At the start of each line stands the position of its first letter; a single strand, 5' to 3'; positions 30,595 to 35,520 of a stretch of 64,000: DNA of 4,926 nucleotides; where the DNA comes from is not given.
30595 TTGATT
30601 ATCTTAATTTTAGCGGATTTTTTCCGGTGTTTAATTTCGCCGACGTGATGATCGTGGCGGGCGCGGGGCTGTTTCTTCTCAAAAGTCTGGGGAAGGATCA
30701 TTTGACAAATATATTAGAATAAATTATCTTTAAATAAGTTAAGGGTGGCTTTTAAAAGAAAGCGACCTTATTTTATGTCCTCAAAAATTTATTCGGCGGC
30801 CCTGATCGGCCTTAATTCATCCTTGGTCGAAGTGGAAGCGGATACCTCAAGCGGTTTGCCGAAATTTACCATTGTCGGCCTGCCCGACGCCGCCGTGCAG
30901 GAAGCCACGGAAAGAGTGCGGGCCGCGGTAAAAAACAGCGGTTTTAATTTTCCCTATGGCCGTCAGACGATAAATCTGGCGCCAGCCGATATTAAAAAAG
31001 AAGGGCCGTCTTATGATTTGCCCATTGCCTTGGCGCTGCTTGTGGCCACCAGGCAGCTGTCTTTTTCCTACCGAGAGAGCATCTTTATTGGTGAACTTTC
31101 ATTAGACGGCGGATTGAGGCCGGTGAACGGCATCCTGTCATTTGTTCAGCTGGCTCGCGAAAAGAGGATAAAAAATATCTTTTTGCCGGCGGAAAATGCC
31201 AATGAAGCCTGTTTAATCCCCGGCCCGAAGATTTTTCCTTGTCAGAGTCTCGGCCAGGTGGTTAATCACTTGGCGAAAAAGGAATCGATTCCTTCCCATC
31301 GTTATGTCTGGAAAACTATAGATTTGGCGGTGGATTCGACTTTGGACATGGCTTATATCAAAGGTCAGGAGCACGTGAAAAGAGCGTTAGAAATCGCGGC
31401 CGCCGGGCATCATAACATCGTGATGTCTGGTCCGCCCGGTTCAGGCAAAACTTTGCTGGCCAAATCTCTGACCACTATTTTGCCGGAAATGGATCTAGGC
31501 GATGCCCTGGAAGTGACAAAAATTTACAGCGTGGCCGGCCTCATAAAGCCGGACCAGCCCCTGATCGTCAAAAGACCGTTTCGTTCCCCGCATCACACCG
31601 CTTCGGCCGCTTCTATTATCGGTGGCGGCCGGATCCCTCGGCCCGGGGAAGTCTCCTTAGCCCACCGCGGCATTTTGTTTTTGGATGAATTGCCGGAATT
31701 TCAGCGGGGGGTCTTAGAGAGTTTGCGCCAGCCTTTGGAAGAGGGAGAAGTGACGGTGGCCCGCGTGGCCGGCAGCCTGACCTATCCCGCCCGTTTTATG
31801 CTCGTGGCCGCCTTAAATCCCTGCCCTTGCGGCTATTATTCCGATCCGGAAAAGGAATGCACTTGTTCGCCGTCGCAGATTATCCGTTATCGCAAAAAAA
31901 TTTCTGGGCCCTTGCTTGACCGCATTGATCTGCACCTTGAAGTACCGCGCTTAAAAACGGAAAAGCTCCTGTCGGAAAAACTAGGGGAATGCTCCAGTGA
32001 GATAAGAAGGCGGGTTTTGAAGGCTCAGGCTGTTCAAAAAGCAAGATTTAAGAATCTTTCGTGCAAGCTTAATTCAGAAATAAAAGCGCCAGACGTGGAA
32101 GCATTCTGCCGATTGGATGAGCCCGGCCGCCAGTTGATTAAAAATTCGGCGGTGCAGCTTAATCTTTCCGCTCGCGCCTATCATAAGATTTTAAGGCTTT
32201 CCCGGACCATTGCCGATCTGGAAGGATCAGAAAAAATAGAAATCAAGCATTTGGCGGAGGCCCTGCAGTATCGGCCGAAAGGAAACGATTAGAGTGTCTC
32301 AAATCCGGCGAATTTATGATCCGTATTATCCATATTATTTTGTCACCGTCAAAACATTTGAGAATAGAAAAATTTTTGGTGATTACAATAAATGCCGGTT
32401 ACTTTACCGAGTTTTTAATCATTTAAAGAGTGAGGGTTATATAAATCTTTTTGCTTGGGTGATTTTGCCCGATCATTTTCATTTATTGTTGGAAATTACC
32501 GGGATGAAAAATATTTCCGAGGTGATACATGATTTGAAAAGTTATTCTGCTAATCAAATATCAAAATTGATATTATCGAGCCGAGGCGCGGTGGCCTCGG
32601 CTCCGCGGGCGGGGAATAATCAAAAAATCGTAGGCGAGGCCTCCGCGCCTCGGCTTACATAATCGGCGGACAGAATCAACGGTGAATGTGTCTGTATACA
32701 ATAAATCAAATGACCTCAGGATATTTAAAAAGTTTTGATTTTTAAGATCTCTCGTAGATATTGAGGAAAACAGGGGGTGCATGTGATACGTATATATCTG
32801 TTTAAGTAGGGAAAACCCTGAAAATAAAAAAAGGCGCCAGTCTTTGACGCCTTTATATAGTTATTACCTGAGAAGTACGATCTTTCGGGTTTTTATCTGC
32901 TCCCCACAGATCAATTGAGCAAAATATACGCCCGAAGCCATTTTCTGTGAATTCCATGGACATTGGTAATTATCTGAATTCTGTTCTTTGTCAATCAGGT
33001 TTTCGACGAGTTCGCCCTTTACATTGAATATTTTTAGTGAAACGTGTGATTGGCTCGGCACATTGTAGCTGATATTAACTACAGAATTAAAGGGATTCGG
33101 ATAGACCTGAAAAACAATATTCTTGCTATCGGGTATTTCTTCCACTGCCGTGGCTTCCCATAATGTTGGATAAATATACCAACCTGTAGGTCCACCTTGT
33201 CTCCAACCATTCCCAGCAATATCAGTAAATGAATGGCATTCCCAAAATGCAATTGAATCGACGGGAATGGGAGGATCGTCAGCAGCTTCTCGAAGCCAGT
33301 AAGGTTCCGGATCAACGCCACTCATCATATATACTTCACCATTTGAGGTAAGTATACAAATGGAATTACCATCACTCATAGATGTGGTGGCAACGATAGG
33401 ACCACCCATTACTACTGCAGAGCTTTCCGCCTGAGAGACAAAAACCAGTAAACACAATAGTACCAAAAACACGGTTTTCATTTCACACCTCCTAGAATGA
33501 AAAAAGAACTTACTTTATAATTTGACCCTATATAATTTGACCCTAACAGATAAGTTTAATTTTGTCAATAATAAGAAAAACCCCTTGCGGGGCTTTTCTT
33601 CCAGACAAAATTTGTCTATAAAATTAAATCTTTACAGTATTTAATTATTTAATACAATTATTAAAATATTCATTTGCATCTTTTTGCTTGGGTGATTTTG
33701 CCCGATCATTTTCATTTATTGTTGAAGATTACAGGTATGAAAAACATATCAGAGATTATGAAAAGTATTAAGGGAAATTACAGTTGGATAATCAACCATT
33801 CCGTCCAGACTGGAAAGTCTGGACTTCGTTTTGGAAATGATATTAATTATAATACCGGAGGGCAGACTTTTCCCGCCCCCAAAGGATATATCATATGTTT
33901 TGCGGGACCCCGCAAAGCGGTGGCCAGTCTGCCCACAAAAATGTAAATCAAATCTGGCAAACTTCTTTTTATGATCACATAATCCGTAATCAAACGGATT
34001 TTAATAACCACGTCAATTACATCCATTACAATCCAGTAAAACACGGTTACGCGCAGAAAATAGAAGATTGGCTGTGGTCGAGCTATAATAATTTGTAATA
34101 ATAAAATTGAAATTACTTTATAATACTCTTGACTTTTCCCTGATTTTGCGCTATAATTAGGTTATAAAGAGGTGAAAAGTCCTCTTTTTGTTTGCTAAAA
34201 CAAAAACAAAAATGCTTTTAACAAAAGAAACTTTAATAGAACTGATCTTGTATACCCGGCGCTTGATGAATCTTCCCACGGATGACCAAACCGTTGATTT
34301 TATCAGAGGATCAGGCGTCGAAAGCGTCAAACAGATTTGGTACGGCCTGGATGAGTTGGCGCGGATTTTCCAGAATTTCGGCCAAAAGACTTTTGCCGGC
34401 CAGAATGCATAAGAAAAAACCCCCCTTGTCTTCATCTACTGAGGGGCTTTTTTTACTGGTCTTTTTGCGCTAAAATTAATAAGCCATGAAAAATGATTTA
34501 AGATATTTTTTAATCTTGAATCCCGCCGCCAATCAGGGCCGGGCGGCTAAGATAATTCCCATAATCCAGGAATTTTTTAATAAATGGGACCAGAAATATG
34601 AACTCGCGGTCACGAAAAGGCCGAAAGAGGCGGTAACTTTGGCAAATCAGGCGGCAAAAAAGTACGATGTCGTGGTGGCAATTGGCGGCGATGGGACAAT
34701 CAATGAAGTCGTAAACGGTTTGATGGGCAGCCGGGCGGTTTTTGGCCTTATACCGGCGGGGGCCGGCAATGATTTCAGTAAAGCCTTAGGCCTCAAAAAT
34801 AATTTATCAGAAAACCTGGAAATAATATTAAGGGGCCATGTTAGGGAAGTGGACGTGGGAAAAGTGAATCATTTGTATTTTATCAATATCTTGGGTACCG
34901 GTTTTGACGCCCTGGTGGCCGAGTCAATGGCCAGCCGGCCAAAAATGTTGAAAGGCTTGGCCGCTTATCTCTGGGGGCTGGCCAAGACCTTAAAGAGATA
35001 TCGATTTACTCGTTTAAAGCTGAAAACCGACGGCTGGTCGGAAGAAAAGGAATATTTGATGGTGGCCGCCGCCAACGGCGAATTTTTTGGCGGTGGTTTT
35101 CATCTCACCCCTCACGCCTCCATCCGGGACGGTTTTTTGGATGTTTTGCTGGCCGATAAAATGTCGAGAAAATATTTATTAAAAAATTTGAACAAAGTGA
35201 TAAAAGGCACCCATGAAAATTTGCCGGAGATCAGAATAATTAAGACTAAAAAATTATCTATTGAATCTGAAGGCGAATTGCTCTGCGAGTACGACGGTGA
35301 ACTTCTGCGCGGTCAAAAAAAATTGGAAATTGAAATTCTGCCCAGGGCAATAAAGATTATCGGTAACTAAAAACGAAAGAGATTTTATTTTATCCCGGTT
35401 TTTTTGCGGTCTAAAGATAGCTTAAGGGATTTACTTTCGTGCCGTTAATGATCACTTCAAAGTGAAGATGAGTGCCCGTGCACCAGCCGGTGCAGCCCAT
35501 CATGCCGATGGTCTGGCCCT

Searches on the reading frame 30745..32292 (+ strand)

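Call 8: search_protein_families(library=pfam, proteins=[window:30745-32292:+], max_evalue=0.001)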
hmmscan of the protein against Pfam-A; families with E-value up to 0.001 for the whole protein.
window:30745-32292:+ (515 aa): 9 families
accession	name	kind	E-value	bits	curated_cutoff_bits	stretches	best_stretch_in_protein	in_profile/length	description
PF01078.27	Mg_chelatase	-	6.9e-95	316.7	20.3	1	201-407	1-206/207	Magnesium chelatase, subunit ChlI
PF13541.12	ChlI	-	1.4e-45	154.6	27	1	30-151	1-121/121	Subunit ChlI of Mg-chelatase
PF13335.12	Mg_chelatase_C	-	5.7e-31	107.4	26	1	415-510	2-94/94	Magnesium chelatase, subunit ChlI C-terminal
PF00493.29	MCM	-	8e-07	28.8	23.3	1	300-368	114-181/224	MCM P-loop domain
PF07728.20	AAA_5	-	9.6e-07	29.3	22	0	307-361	66-125/139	AAA domain (dynein-related subfamily)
PF00158.32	Sigma54_activat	-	2e-06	28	20.2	0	298-358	84-142/168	Sigma-54 interaction domain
PF05362.19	Lon_C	-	2.2e-06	27.8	21.1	1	27-159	42-180/205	Lon protease (S16) C-terminal proteolytic domain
PF20720.3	nSTAND3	-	0.00052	20.2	27.2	1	212-264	8-58/155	Novel STAND NTPase 3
PF07724.20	AAA_2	-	0.00076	20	27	0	224-337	5-105/166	AAA domain (Cdc48 subfamily)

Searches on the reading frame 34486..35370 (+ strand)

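Call 7: search_protein_families(library=pfam, proteins=[window:34486-35370:+], max_evalue=0.001)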
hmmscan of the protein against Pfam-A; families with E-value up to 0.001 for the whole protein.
window:34486-35370:+ (294 aa): 2 families
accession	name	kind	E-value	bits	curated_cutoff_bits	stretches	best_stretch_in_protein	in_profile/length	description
PF00781.29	DAGK_cat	-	3.1e-33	114.5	23.6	1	7-127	2-125/125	Diacylglycerol kinase catalytic domain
PF19279.4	YegS_C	-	2.5e-32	112.3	27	1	136-292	3-157/158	YegS C-terminal NAD kinase beta sandwich-like domain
